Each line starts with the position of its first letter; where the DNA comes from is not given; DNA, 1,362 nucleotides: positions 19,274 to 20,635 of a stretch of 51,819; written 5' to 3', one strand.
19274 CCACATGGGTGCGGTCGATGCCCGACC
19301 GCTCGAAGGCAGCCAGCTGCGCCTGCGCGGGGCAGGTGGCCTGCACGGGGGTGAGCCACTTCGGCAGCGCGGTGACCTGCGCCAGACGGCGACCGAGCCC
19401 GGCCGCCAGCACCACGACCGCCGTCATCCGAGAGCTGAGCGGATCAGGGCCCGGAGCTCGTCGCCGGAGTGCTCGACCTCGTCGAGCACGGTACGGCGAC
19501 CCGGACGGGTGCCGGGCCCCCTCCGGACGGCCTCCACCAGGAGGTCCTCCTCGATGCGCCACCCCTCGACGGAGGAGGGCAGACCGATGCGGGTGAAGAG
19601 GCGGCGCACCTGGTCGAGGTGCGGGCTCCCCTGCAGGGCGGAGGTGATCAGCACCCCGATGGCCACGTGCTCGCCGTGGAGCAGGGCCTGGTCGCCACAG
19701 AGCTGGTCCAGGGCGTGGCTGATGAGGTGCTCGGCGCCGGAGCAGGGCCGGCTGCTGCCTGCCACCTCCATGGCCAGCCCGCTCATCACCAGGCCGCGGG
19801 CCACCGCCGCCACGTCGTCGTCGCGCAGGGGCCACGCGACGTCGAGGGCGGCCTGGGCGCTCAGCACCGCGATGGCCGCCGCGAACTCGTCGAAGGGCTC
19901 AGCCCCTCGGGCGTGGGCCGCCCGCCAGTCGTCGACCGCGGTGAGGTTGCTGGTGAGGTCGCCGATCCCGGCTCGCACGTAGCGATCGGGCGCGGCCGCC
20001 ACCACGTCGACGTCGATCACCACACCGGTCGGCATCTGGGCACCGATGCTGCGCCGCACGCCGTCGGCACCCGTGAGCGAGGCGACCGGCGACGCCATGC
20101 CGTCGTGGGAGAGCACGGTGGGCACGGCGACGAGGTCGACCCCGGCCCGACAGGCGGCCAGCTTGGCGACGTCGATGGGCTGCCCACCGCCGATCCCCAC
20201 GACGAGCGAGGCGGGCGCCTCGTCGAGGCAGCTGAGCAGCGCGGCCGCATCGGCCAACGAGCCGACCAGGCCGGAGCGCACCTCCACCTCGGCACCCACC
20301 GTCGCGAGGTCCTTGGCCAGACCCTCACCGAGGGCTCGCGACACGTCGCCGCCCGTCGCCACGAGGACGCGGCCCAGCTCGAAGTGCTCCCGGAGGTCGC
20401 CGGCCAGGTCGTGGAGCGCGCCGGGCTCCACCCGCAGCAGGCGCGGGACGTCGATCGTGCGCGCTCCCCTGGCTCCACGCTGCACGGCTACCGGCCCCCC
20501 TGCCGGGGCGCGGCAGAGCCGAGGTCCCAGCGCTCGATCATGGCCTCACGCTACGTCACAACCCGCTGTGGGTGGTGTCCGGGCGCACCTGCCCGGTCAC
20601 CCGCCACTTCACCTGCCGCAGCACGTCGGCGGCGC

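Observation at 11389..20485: Candidate non-canonical polyol-phosphate (glycerol-1-phosphate) glycopolymer pathway: G1P dehydrogenase + cytidylyltransferase + two CDP-alcohol phosphotransferases, with no TagD/TagB/TagF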

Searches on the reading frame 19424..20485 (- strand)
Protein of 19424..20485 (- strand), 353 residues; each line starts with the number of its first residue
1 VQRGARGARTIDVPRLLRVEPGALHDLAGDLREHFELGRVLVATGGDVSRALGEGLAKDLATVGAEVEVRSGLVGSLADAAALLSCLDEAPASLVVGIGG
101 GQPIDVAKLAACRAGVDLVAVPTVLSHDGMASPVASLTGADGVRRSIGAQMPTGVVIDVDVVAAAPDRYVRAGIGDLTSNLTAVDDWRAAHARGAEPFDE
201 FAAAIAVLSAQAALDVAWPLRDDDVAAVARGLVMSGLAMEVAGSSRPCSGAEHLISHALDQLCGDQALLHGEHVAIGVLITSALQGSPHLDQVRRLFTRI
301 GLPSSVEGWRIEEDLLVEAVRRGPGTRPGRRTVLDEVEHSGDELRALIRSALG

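Call 7: search_protein_families(library=pfam, proteins=[window:19424-20485:-], max_evalue=0.01)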
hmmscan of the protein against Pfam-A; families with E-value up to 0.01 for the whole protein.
window:19424-20485:- (353 aa): 4 families
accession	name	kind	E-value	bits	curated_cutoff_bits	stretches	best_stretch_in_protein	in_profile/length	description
PF13685.12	Fe-ADH_2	-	1.1e-32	113.6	28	1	19-166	2-149/149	Iron-containing alcohol dehydrogenase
PF00465.25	Fe-ADH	-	3.8e-14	53.1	31.3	1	17-158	4-167/168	Iron-containing alcohol dehydrogenase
PF24621.2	DHQS_C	-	8.7e-05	22.9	27.6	1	253-312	67-132/144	3-dehydroquinate synthase C-terminal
PF01761.26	DHQ_synthase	-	0.0045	17.1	24.2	1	92-171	31-114/115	3-dehydroquinate synthase N-terminal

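Call 12: search_protein_families(library=ncbifam, proteins=[window:19424-20485:-], max_evalue=0.01)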
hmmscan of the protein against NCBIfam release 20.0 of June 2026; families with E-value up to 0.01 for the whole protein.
window:19424-20485:- (353 aa): 9 families
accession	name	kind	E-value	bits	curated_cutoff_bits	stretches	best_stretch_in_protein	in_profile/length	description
NF002022.0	PRK00843.1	equivalog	1.2e-76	257.9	413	1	8-337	5-333/350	NAD(P)-dependent glycerol-1-phosphate dehydrogenase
NF006941.0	PRK09423.1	subfamily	1.8e-24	86.3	336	1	48-313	40-316/367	glycerol dehydrogenase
NF047954.1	PrpdilGlycDhGldA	equivalog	2.3e-16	60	700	1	76-315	69-318/365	bifunctional L-1,2-propanediol dehydrogenase/glycerol dehydrogenase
NF053832.1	GlycoaldRedHalo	equivalog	2.5e-16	59.8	550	1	76-308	69-311/363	glycolaldehyde reductase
NF007880.0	PRK10586.1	equivalog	7.7e-14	51.4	429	2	91-177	86-174/362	oxidoreductase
TIGR01357.1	aroB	equivalog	4e-07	29.6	305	1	91-177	82-172/344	3-dehydroquinate synthase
NF004852.0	PRK06203.1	equivalog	1.2e-06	27.7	333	1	92-280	122-301/407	3-dehydroquinate synthase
NF041822.1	daptide_DH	equivalog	5.6e-05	22.2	300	1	57-112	21-75/363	daptide-type RiPP biosynthesis dehydogenase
NF006070.0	PRK08213.1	subfamily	0.0048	16.5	279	0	31-88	4-60/259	gluconate 5-dehydrogenase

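Call 18: search_solved_structures(query=window:19424-20485:-, max_evalue=0.001, show_alignments=1)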
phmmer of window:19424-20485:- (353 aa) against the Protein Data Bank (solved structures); distinct sequences matched with E-value up to 0.001: 20.
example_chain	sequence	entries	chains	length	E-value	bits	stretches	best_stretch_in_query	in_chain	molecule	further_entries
5fb3_A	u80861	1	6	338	9.2e-50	173.1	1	12-336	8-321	Glycerol-1-phosphate dehydrogenase [NAD(P)+]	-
3ce9_A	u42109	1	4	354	1.4e-45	159.3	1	9-338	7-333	Glycerol dehydrogenase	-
4rgq_A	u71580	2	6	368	2.3e-36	129.1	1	94-334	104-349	Glycerol-1-phosphate dehydrogenase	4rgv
4rfl_A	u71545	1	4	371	2.3e-36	129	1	94-334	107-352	Glycerol-1-phosphate dehydrogenase [NAD(P)+]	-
9h4x_A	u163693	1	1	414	2.6e-21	79.5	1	78-282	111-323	Glycerol-1-phosphate dehydrogenase [NAD(P)+]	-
1kq3_A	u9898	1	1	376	1.3e-17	67.3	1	50-307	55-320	glycerol dehydrogenase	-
13go_A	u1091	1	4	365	4e-14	55.9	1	85-313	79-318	Glycerol dehydrogenase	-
3uhj_A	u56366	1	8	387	2.1e-13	53.6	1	89-329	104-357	Probable glycerol dehydrogenase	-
1jpu_A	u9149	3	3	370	4.1e-13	52.6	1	62-313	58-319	glycerol dehydrogenase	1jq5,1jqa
5xn8_A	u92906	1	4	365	1.4e-12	50.8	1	81-314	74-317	Glycerol Dehydrogenase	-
5zxl_A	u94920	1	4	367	1.6e-12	50.7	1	83-315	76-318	Glycerol dehydrogenase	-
8goa_A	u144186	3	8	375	1.6e-12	50.6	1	83-315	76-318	Glycerol dehydrogenase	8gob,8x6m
4mca_A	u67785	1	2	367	1.8e-12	50.5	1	95-315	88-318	Glycerol dehydrogenase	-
6csj_A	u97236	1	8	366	2e-12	50.3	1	87-311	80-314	Glycerol dehydrogenase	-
8k1g_A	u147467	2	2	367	8.6e-12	48.2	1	54-314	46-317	Glycerol dehydrogenase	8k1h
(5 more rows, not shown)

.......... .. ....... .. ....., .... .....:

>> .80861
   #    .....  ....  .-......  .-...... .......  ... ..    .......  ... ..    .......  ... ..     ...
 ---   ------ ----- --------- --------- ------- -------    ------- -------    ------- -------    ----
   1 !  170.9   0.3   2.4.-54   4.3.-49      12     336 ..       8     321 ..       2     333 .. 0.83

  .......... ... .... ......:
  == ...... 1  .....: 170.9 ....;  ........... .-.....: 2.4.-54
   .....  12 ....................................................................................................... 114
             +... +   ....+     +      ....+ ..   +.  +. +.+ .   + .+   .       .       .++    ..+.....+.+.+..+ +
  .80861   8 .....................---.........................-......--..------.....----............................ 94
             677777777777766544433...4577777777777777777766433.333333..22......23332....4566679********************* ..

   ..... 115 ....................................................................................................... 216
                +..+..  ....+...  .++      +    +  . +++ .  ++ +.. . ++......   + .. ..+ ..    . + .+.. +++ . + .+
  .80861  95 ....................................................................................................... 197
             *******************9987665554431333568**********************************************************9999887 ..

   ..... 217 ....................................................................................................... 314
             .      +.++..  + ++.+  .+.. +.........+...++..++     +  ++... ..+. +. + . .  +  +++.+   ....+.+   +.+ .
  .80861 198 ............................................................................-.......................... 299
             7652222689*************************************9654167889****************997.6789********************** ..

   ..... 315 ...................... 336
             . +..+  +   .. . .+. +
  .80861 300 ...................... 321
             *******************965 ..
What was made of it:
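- Checked: The best solved structure is the Pyrobaculum G1PDH 5fb3, E 9e-50 (call 18).
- K is a G1PDH-family protein (calls 7, 12, 18).
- Tried and rejected: K as glycerol dehydrogenase or DHQ synthase (calls 12, 18).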

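Call 22: find_homologous_proteins(query=window:19424-20485:-, max_evalue=1e-10)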
Query window:19424-20485:- (353 aa): 2294 proteins with E <= 1e-10 among 8000 candidates; the best 120 are listed.
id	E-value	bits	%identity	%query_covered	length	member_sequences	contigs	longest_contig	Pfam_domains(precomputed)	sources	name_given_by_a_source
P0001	6.6e-205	698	95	100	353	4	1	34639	PF13685.13,PF00465.26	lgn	-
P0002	1.3e-166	572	80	100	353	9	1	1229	PF13685.13,PF00465.26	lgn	-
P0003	5.1e-147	508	71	99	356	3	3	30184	PF13685.13,PF00465.26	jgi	jgi:glycerol-1-phosphate dehydrogenase [NAD(P)+]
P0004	4.2e-146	505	70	100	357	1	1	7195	PF13685.13,PF00465.26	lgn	-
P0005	5.3e-145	501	69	100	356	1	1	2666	PF13685.13,PF00465.26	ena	-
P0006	7.2e-145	501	69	100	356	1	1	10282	PF13685.13,PF24621.3,PF00465.26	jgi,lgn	jgi:glycerol-1-phosphate dehydrogenase [NAD(P)+]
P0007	7.9e-145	500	69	100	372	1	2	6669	PF13685.13,PF00465.26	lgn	-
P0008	1.2e-144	500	69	100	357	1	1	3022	PF13685.13,PF00465.26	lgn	-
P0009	3.8e-144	498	70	98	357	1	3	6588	PF13685.13,PF00465.26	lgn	-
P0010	2.3e-143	496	69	98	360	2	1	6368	PF13685.13,PF00465.26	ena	-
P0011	5.2e-142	491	69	98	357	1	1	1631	PF13685.13,PF00465.26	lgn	-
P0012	3.9e-139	482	68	98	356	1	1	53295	PF13685.13,PF00465.26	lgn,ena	-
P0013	1.0e-138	480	67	100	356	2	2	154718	PF13685.13,PF00465.26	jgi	jgi:glycerol-1-phosphate dehydrogenase [NAD(P)+]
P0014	9.1e-136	471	67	100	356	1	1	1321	PF13685.13,PF00465.26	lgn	-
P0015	6.0e-135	468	69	96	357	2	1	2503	PF13685.13,PF00465.26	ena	-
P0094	1.9e-76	276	47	99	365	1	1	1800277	PF13685.13,PF00465.26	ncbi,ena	-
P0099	1.7e-75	273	42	98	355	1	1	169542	PF13685.13,PF00465.26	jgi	jgi:glycerol-1-phosphate dehydrogenase [NAD(P)+]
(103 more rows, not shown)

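Call 24: find_related_loci(query=A1, collection=genome_contigs, flank=10000)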
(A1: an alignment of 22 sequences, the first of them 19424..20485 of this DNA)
Query A1 (353 aa) in genome_contigs; peptide patterns used: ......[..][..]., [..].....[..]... (x = any residue, [..] = any of these).
599 stretches matched a pattern (row limit reached: there are more); 514 encode a relative of the query (tblastn E <= 1e-3); the best 80 are kept; 80 distinct loci.
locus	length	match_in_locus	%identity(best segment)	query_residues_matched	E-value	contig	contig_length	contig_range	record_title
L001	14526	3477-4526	80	4-353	3e-171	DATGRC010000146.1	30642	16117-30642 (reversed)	MAG TPA_asm: Acidimicrobiales bacterium isolate SMAG_U10441 k141_4630475, whole genome shotgun sequence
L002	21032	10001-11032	67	9-352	2e-137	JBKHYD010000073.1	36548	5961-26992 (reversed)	MAG: Acidimicrobiia bacterium isolate N_bin.6.orig k127_809694, whole genome shotgun sequence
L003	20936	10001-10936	61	39-352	3e-100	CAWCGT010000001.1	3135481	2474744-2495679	MAG: uncultured Microthrixaceae bacterium isolate MFD01275.bin.2.1 genome assembly, contig: contig_4380, whole genome sh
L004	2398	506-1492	52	7-335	1e-103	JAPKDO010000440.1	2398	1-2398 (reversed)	MAG: Acidimicrobiales bacterium isolate ANT-92 NODE_45903_length_2398_cov_5.259496, whole genome shotgun sequence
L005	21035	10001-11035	48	9-352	1e-82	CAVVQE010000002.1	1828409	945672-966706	MAG: uncultured Solirubrobacterales bacterium isolate MFD02581.bin.2.54 genome assembly, contig: contig_5078, whole geno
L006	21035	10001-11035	46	8-349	3e-82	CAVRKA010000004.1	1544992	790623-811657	MAG: uncultured Solirubrobacterales bacterium isolate MFD04935.bin.2.11 genome assembly, contig: contig_2535, whole geno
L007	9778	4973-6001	47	9-350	4e-82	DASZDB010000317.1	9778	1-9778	MAG TPA_asm: Solirubrobacteraceae bacterium isolate SMAG_U6457 k141_245105, whole genome shotgun sequence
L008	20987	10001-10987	48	9-336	3e-81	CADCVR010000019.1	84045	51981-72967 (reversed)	MAG: uncultured Solirubrobacteraceae bacterium isolate AVDCRST_MAG53 genome assembly, contig: NODE13, whole genome shotg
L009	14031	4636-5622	48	9-336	8e-81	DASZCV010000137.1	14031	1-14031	MAG TPA_asm: Thermoleophilaceae bacterium isolate SMAG_U6451 k141_6633, whole genome shotgun sequence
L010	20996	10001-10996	46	8-338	5e-81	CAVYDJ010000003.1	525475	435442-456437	MAG: uncultured Solirubrobacterales bacterium isolate MFD04935.bin.1.25 genome assembly, contig: contig_8277, whole geno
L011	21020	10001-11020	46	9-347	2e-80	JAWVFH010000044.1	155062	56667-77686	MAG: Solirubrobacterales bacterium isolate BP_449 scaffold_551648, whole genome shotgun sequence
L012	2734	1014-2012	46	9-341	4e-81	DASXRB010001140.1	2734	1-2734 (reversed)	MAG TPA_asm: Kribbellaceae bacterium isolate SMAG_U4628 k141_1646260, whole genome shotgun sequence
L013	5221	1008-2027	46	9-348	7e-79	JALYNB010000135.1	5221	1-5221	MAG: Actinomycetota bacterium isolate ATA bin26 SD1493-95_k127_333621, whole genome shotgun sequence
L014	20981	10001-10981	47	9-334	1e-78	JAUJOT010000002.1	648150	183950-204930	MAG: Solirubrobacteraceae bacterium isolate YX3bin26 opera_contig_16, whole genome shotgun sequence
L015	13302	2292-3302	46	9-344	3e-76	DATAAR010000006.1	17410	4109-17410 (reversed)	MAG TPA_asm: Solirubrobacteraceae bacterium isolate SMAG_U6677 k141_1625436, whole genome shotgun sequence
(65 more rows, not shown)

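Call 27: find_encoding_contigs(protein=P0094, flank=10000, max_places=2)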
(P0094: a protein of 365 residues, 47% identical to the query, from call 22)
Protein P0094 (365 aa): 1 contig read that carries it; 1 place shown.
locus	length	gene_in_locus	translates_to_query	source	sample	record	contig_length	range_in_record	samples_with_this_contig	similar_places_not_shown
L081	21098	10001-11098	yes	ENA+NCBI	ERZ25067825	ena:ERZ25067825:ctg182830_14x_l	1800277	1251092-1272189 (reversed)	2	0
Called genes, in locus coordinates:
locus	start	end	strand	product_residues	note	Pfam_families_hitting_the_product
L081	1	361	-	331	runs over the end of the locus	PF00248:Aldo_ket_red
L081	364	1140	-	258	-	PF03476:MOSC_N, PF03473:MOSC (weak)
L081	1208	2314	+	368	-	PF00144:Beta-lactamase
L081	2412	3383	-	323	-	PF02668:TauD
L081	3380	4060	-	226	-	PF00440:TetR_N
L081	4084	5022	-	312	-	PF01925:TauE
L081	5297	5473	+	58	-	-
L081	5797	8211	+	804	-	PF00041:fn3, PF25059:FN3_DSCAM-DSCAML_C (faint), PF00041:fn3, PF16656:Pur_ac_phosph_N, PF00041:fn3, PF13360:PQQ_2, PF01011:PQQ, PF13360:PQQ_2, +1 more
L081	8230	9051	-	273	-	-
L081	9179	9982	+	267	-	PF12804:NTP_transf_3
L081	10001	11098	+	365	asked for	PF00465:Fe-ADH, PF13685:Fe-ADH_2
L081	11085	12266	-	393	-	PF04464:Glyphos_transf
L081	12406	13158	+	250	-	PF06965:Na_H_antiport_1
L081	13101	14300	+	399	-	PF06965:Na_H_antiport_1, PF13462:Thioredoxin_4, PF01323:DSBA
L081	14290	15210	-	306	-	PF01243:PNPOx_N (faint)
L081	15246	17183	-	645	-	PF00743:FMO-like, PF01266:DAO (faint), PF01494:FAD_binding_3 (faint), PF01593:Amino_oxidase (faint), PF07992:Pyr_redox_2, PF13450:NAD_binding_8, PF13738:Pyr_redox_3, PF13434:Lys_Orn_oxgnase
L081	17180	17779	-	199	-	PF03551:PadR (weak)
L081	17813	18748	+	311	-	PF09678:Caa3_CtaG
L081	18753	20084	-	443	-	PF01636:APH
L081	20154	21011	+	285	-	-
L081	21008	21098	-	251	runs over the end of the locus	PF00165:HTH_AraC (faint), PF12833:HTH_18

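Call 28: find_encoding_contigs(protein=P0099, flank=10000, max_places=2)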
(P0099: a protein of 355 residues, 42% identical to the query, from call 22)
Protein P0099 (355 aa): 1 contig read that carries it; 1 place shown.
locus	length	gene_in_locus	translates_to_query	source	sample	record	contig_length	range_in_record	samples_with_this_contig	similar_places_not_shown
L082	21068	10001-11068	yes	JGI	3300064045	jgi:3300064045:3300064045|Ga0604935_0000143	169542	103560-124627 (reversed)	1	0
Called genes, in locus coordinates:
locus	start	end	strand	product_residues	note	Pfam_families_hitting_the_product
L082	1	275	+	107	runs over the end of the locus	PF05402:PqqD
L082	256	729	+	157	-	PF13471:Transglut_core3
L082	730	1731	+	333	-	-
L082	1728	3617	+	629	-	PF13522:GATase_6, PF13537:GATase_7, PF00733:Asn_synthase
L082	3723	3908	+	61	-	-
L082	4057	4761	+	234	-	PF00196:GerE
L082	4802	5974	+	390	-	PF14907:NTP_transf_5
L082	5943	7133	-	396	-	PF13439:Glyco_transf_4, PF00534:Glycos_transf_1, PF13692:Glyco_trans_1_4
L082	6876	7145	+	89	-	-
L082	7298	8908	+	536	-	PF00150:Cellulase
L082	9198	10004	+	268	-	PF12804:NTP_transf_3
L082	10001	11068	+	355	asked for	PF00465:Fe-ADH, PF13685:Fe-ADH_2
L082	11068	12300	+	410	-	PF04464:Glyphos_transf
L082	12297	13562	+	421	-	-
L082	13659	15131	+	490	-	-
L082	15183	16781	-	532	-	-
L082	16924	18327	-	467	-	PF01663:Phosphodiest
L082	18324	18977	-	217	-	-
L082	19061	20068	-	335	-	PF13692:Glyco_trans_1_4, PF00534:Glycos_transf_1 (weak)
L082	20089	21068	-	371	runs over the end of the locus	PF09314:DUF1972, PF13439:Glyco_transf_4, PF13579:Glyco_trans_4_4, PF00534:Glycos_transf_1, PF13692:Glyco_trans_1_4, PF13524:Glyco_trans_1_2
